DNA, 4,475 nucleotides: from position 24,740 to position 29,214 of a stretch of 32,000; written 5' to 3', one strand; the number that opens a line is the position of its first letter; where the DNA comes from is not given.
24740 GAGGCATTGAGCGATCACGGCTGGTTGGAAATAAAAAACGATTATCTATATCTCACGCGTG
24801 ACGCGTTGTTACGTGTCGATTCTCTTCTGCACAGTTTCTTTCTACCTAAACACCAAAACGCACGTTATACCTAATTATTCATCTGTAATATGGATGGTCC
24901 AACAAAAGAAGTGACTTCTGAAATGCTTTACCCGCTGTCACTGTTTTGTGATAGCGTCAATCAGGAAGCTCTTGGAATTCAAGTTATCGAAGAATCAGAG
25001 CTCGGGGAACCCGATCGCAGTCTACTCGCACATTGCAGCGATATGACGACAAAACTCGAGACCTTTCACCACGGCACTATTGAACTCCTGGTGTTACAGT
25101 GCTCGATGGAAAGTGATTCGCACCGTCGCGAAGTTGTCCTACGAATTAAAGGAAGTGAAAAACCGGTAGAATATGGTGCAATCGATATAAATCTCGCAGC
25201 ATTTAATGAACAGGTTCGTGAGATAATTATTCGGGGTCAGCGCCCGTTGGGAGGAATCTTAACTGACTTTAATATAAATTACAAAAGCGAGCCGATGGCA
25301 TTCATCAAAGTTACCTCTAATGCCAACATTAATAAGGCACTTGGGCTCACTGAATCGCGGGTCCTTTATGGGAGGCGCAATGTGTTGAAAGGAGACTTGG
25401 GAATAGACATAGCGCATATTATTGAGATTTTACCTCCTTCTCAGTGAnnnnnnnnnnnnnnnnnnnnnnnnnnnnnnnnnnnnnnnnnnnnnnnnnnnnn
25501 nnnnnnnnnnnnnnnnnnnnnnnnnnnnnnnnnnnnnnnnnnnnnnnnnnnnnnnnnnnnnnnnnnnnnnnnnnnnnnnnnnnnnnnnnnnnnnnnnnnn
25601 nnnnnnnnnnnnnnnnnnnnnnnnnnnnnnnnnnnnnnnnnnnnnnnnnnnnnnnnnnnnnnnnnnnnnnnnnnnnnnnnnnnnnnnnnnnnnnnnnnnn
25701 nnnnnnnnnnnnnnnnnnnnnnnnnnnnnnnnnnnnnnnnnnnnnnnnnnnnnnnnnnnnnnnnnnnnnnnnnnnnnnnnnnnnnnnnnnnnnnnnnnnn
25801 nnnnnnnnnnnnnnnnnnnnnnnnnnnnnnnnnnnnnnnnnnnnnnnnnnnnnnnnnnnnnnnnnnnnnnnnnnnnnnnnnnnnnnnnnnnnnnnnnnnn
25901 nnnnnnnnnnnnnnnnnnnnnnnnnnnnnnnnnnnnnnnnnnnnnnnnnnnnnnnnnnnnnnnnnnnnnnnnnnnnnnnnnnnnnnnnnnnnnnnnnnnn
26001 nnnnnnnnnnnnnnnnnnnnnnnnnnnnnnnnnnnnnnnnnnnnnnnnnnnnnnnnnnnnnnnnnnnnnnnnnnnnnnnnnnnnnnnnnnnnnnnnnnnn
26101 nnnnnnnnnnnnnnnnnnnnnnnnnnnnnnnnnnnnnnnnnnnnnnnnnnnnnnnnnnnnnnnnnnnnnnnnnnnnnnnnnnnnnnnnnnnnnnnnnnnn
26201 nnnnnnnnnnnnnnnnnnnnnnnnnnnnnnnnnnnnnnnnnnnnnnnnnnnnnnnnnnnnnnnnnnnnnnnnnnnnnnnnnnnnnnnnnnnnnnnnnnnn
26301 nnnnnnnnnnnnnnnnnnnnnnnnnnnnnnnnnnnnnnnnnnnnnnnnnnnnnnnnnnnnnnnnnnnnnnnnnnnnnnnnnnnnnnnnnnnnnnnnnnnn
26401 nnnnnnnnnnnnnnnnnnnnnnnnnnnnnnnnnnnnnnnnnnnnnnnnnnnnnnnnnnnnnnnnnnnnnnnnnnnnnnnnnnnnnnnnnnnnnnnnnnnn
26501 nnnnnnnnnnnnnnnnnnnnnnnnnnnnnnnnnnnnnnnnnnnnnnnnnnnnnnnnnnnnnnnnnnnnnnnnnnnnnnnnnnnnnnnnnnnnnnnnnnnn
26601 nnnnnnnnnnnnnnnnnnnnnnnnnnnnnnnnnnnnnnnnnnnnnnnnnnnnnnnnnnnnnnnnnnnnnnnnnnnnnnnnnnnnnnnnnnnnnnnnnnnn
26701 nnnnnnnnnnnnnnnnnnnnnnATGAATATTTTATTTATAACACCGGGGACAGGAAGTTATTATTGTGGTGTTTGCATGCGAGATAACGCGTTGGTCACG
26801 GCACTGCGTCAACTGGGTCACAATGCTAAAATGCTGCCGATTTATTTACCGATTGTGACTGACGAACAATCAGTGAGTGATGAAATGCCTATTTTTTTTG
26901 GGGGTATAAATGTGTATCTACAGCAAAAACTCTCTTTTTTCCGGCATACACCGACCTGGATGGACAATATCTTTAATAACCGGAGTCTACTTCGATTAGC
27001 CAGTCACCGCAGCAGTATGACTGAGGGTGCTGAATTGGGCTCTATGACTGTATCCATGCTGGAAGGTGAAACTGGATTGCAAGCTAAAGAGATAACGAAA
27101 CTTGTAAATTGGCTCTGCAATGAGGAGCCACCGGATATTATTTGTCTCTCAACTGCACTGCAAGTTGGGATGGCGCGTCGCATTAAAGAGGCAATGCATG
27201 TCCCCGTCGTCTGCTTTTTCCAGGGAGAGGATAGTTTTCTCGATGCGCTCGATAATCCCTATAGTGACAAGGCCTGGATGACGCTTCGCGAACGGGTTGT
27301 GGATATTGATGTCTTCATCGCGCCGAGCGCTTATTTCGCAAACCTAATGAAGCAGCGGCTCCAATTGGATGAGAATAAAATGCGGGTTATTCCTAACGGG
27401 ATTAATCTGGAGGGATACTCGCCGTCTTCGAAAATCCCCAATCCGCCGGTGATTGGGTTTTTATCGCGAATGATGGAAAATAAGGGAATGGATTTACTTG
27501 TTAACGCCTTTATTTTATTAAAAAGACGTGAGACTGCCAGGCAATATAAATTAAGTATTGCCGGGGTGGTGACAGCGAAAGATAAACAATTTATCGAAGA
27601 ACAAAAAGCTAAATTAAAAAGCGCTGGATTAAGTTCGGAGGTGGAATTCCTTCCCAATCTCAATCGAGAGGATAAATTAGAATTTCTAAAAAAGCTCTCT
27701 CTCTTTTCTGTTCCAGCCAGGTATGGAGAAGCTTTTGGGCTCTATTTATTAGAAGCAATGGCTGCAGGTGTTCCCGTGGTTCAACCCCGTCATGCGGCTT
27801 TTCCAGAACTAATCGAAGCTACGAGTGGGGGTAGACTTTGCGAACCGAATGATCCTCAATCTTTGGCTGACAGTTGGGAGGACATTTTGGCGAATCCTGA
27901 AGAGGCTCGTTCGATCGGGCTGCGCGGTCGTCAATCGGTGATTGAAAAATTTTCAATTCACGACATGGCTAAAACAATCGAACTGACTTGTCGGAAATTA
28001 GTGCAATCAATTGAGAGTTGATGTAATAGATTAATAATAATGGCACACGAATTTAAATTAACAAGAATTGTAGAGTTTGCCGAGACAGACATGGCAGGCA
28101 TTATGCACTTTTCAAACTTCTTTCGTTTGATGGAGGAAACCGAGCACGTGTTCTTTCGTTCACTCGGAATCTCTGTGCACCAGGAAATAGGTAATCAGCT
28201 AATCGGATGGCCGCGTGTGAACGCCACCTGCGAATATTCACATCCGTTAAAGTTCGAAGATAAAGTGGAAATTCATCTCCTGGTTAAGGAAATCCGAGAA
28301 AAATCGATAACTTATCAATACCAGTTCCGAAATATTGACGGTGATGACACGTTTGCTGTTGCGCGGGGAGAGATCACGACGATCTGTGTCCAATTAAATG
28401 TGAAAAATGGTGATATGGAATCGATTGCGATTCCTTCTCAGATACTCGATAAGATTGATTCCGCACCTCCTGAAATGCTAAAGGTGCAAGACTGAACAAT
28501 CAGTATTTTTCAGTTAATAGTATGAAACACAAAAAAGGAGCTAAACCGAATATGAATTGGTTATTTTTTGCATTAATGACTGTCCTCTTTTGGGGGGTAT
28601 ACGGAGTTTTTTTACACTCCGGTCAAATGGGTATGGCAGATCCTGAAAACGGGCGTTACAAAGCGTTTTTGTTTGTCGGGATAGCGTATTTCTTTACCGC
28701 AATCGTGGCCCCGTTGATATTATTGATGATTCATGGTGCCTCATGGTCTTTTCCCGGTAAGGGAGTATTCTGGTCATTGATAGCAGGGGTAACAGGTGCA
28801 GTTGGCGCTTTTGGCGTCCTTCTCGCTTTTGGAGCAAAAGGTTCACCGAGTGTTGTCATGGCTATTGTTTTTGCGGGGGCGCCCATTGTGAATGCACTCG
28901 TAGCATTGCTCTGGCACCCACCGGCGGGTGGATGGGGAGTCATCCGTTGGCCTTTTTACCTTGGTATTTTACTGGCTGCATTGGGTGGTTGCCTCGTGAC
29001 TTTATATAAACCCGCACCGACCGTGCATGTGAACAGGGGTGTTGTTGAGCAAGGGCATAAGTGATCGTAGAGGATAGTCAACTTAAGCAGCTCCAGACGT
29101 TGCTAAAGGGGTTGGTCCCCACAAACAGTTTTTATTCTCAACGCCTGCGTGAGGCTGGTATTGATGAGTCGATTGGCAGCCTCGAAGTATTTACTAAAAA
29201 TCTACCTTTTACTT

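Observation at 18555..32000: Thirteen-gene operon for a carrier-protein-independent aromatic/acyl metabolite with a dedicated exporter: candidate undescribed pathway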

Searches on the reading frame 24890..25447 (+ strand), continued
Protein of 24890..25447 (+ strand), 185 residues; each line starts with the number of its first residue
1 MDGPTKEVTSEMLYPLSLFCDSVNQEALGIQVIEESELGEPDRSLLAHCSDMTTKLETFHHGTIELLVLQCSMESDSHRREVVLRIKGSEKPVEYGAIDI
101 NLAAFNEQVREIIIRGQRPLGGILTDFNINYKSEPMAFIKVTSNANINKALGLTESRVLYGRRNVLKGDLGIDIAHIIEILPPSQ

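Call 59: search_protein_families(library=ncbifam, proteins=[L046:1484-2914:+, L046:4049-4819:+, L046:729-1487:+], max_evalue=0.001)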
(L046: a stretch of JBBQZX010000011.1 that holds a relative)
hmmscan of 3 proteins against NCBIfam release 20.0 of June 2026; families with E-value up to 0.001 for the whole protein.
L046:1484-2914:+ (476 aa): 8 families
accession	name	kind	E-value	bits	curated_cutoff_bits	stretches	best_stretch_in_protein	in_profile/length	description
TIGR00387.1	glcD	equivalog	2.8e-120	401.9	567.9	1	41-455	1-413/413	glycolate oxidase subunit GlcD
NF008408.0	PRK11230.1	equivalog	6e-86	288.9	897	1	35-460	53-475/499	glycolate oxidase subunit GlcD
NF049975.1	2HglutDHaseYdiJ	equivalog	2e-44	151.7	1350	2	18-178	32-194/1018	D-2-hydroxyglutarate dehydrogenase YdiJ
NF008439.0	PRK11282.1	equivalog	2.2e-27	95.9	284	1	47-247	8-203/358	glycolate oxidase subunit GlcE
NF053785.1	DcplphribOxDprE1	equivalog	3.7e-13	49.5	500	1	41-220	18-190/449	decaprenylphosphoryl-beta-D-ribose oxidase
NF041227.1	BagG_FevA2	exception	3.2e-08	32.6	850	1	33-213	41-210/455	bagremycin/ferroverdin biosynthesis FAD-dependent oxygenase BagG/FevA2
TIGR01678.1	FAD_lactone_ox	subfamily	1.9e-06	27.1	396.8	1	38-212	15-180/438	sugar 1,4-lactone oxidase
NF041226.1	BagK_FevA1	equivalog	0.00098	17.6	800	0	33-214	36-207/453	bagremycin/ferroverdin biosynthesis FAD-dependent oxygenase BagK/FevA1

L046:4049-4819:+ (256 aa): 0 families

L046:729-1487:+ (252 aa): 0 families

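Call 83: search_protein_families(library=pfam, proteins=[L052:737-1912:+, L052:2268-6698:+, L052:6837-8105:+, L052:13681-14385:+, L052:14401-16716:+, L052:17390-18073:+, L052:18070-20451:-], max_evalue=0.001)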
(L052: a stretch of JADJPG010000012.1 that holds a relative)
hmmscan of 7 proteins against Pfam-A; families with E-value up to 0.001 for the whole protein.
L052:737-1912:+ (391 aa): 5 families
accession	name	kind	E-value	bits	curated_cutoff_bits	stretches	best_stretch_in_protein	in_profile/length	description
PF00155.27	Aminotran_1_2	-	3.2e-64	217.8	19.7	1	29-374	4-357/361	Aminotransferase class I and II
PF01041.23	DegT_DnrJ_EryC1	-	8.2e-09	35.6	19.8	1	87-198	39-145/360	DegT/DnrJ/EryC1/StrS aminotransferase family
PF01212.27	Beta_elim_lyase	-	5.2e-05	23.2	27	1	88-198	48-168/288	Beta-eliminating lyase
PF01053.26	Cys_Met_Meta_PP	-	0.00017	20.7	27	1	87-199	68-174/381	Cys/Met metabolism PLP-dependent enzyme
PF01276.26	OKR_DC_1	-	0.00096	18.4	27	0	86-139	81-134/417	Orn/Lys/Arg decarboxylase, major domain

L052:2268-6698:+ (1476 aa): 2 families
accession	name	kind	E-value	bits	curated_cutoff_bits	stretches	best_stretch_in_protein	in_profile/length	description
PF00089.32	Trypsin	-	9.8e-11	42.3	20.6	1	82-191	28-134/220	Trypsin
PF18884.5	TSP3_bac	-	3.6e-05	23.9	25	1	376-397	1-22/22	Bacterial TSP3 repeat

L052:6837-8105:+ (422 aa): 8 families
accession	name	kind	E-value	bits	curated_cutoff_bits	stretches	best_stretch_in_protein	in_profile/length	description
PF13570.13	Beta-prop_ACSF4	-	4.6e-61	207.5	133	3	170-330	61-223/329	Beta-alanine-activating enzyme, beta-propeller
PF13360.13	PQQ_2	-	1.4e-46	159.5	27.6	4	66-157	15-106/233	Outer membrane protein assembly factor BamB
PF01011.28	PQQ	-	5.5e-21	75.3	26.7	2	114-192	47-136/595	Glucose/ethanol/alcohol dehydrogenase, beta-propeller domain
PF25292.1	Beta-prop_CGLA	-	7.4e-14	52.4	26.8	1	127-188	47-105/316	Lambda-carrageenase beta-propeller domain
PF23414.1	Beta-prop_EML_2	-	3.9e-08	33.4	90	0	90-189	16-112/266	Echinoderm microtubule-associated protein second beta-propeller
PF17005.11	WD40_like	-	0.00044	20.2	40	0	291-387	12-108/301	WD40-like domain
PF24796.1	WDR55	-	0.00057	19.5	200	0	84-152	65-135/296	WDR55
PF14435.11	SUKH-4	-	0.00095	19.7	25.5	0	156-191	65-100/179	SUKH-4 immunity protein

L052:13681-14385:+ (234 aa): 1 family
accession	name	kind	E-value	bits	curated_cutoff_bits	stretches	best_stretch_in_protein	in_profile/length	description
PF04023.20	FeoA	-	2.2e-20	73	23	1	162-233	2-74/74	FeoA domain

L052:14401-16716:+ (771 aa): 6 families
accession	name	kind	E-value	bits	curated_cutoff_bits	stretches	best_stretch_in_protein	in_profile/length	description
PF02421.24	FeoB_N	-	1.6e-56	190.6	27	1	16-177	2-156/156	Ferrous iron transport protein B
PF07670.19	Gate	-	4.2e-38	130.4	29.6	2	371-464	2-102/104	Nucleoside recognition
PF07664.17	FeoB_C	-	7.7e-20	70.8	26.6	1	483-535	1-54/54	Ferrous iron transport protein B C terminus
PF01926.29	MMR_HSR1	-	1.1e-18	67.8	21.9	1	16-134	1-112/113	50S ribosome-binding GTPase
PF09439.16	SRPRB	-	0.0005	19.9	25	1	13-83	2-66/178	Signal recognition particle receptor beta subunit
PF00009.33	GTP_EFTU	-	0.00061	19.9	26.5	0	101-181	94-186/188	Elongation factor Tu GTP binding domain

L052:17390-18073:+ (227 aa): 0 families

L052:18070-20451:- (793 aa): 8 families
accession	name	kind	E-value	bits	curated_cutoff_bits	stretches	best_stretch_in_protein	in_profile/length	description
PF14685.13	PDZ_Tricorn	-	3.8e-24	84.9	25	1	474-555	1-81/88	Tricorn protease PDZ domain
PF03572.23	Peptidase_S41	-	1.9e-23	83.3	24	1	593-749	1-165/165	Peptidase family S41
PF14684.11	Tricorn_C1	-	3.7e-23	81.6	24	1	394-450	2-58/59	Tricorn protease C1 domain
PF07676.18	PD40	-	1.9e-20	72.7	20.9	2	39-75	2-38/38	WD40-like Beta Propeller Repeat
PF25174.1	Beta-prop_THOC3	-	2.7e-07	30.3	305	1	98-156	94-151/272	THOC3 beta-propeller domain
PF00930.27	DPPIV_N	-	2.9e-06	26.7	22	0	32-91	29-82/354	Dipeptidyl peptidase IV (DPP IV) N-terminal region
PF17820.7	PDZ_6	-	5.8e-06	26.4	27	1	508-550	12-52/54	PDZ domain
PF23414.1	Beta-prop_EML_2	-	0.00013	21.9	90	0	93-199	40-144/266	Echinoderm microtubule-associated protein second beta-propeller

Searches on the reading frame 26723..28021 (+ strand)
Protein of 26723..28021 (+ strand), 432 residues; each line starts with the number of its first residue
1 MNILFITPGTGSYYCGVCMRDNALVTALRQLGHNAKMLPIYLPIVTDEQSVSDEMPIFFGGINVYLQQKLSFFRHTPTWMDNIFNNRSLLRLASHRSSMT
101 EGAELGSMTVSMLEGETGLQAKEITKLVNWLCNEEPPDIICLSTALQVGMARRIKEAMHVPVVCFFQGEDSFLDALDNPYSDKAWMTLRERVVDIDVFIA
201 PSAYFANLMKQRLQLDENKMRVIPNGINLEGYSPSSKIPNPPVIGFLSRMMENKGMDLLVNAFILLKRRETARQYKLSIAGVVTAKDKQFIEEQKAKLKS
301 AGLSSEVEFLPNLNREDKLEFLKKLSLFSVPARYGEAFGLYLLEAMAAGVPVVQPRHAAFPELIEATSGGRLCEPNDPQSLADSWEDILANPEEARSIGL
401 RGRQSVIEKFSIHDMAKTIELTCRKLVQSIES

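Call 5: search_protein_families(library=pfam, proteins=[window:26723-28021:+], max_evalue=0.01)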
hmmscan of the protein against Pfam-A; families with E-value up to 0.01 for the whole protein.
window:26723-28021:+ (432 aa): 6 families
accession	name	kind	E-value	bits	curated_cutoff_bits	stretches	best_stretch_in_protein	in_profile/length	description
PF00534.26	Glycos_transf_1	-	6.4e-31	107.6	26.4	1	238-404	11-171/172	Glycosyl transferases group 1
PF13692.12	Glyco_trans_1_4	-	1.1e-25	91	27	1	242-391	2-142/142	Glycosyl transferases group 1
PF13439.12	Glyco_transf_4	-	2.8e-14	54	28.5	1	131-230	67-169/170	Glycosyltransferase Family 4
PF13579.12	Glyco_trans_4_4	-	1.6e-09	38.7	29.7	1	123-226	59-158/158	Glycosyl transferase 4-like domain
PF20706.3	GT4-conflict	-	2.7e-09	37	26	1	223-370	177-326/385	Family 4 Glycosyltransferase in conflict systems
PF13524.12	Glyco_trans_1_2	-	7.6e-07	29.6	25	1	306-419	28-142/144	Glycosyl transferase-like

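Call 7: search_protein_families(library=ncbifam, proteins=[window:26723-28021:+], max_evalue=0.01)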
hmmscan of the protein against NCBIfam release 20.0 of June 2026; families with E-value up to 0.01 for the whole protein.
window:26723-28021:+ (432 aa): 28 families (the best 25 are shown)
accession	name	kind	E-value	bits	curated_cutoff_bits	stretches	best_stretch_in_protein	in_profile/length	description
NF041876.1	EPS_EpsE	equivalog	4.7e-27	95.2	400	1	209-419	176-389/389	exopolysaccharide biosynthesis GT4 family glycosyltransferase EpsE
TIGR03088.1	stp2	hypoth_equivalog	1e-26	93.9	409.05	1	183-418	124-365/374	TIGR03088 family PEP-CTERM/XrtA system glycosyltransferase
NF038295.1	EPS_HpsP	equivalog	8.1e-20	71.2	550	1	238-419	203-380/388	hormogonium polysaccharide biosynthesis glycosyltransferase HpsP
TIGR02149.1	glgA_Coryne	subfamily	4.4e-18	65.6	302.4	1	176-420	127-385/391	glycogen synthase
TIGR03449.1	mycothiol_MshA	equivalog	4.8e-18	65.2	462.5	1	177-422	147-399/406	D-inositol-3-phosphate glycosyltransferase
NF053787.1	GlcN_PG_synth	equivalog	7e-18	64.6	480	1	335-419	271-352/361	N-acetylglucosaminyl phosphatidylglycerol synthase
TIGR03999.1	thiol_BshA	equivalog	4.9e-17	61.9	273.7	1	149-425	101-372/375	N-acetyl-alpha-D-glucosaminyl L-malate synthase BshA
NF012028.0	PRK15484.1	subfamily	1.1e-16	60.9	618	1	198-422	143-374/380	lipopolysaccharide N-acetylglucosaminyltransferase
NF046085.1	XrtY_assoc_Gly1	equivalog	1.7e-15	56.8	400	1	217-417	181-375/387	XrtY-associated glycosyltransferase XYAG1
NF041010.1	glycosy_Agl16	equivalog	2.7e-14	52.8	575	1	191-400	130-326/352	glycosylation protein Agl16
TIGR04047.1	MSMEG_0565_glyc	hypoth_equivalog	2.9e-13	49.6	259.85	1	181-417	124-365/373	MSMEG_0565 family glycosyltransferase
TIGR04005.1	wcaL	equivalog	1.4e-12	47.2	537.6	1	202-413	182-393/406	colanic acid biosynthesis glycosyltransferase WcaL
NF038011.1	PelF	equivalog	1.2e-11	44.4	100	1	215-397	277-463/489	GT4 family glycosyltransferase PelF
TIGR04063.1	stp3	hypoth_equivalog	2.2e-10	40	442.05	1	214-409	176-378/397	TIGR04063 family PEP-CTERM/XrtA system glycosyltransferase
NF038298.1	EPS_HpsO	equivalog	1.9e-09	36.8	575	1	243-418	203-379/388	hormogonium polysaccharide biosynthesis glycosyltransferase HpsO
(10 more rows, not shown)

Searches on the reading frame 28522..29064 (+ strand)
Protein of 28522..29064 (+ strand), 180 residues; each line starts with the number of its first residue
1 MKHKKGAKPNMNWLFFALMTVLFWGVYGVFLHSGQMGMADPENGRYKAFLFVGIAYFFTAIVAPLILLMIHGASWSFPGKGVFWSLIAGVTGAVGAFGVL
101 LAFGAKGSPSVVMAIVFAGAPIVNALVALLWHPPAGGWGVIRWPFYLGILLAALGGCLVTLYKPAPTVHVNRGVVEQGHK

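Call 5: search_protein_families(library=pfam, proteins=[window:28522-29064:+], max_evalue=0.01)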
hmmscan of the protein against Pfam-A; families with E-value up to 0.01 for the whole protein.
window:28522-29064:+ (180 aa): 1 family
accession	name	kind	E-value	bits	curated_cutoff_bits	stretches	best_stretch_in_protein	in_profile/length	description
PF00892.27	EamA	-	0.0061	17.3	28.2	0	12-159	2-133/135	EamA-like transporter family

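Call 7: search_protein_families(library=ncbifam, proteins=[window:28522-29064:+], max_evalue=0.01)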
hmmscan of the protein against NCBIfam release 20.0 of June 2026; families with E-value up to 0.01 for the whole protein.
window:28522-29064:+ (180 aa): 0 families

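Call 17: search_protein_families(library=pfam, proteins=[window:28522-29064:+], max_evalue=10)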
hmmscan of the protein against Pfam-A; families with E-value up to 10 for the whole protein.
window:28522-29064:+ (180 aa): 5 families
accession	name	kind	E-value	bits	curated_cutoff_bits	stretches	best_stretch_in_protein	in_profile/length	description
PF00892.27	EamA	-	0.0061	17.3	28.2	1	12-159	2-133/135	EamA-like transporter family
PF16020.10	Deltameth_res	-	0.26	11.6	27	1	42-62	17-37/52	Deltamethrin resistance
PF09843.14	DUF2070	-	0.72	8.5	30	1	15-127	19-117/561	Predicted membrane protein (DUF2070)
PF06979.18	TMEM70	-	3.3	8.1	22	1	15-69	19-75/157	TMEM70/TMEM186/TMEM223 protein family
PF17159.10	MASE3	-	5.7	6.9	31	1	47-130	38-126/226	Membrane-associated sensor domain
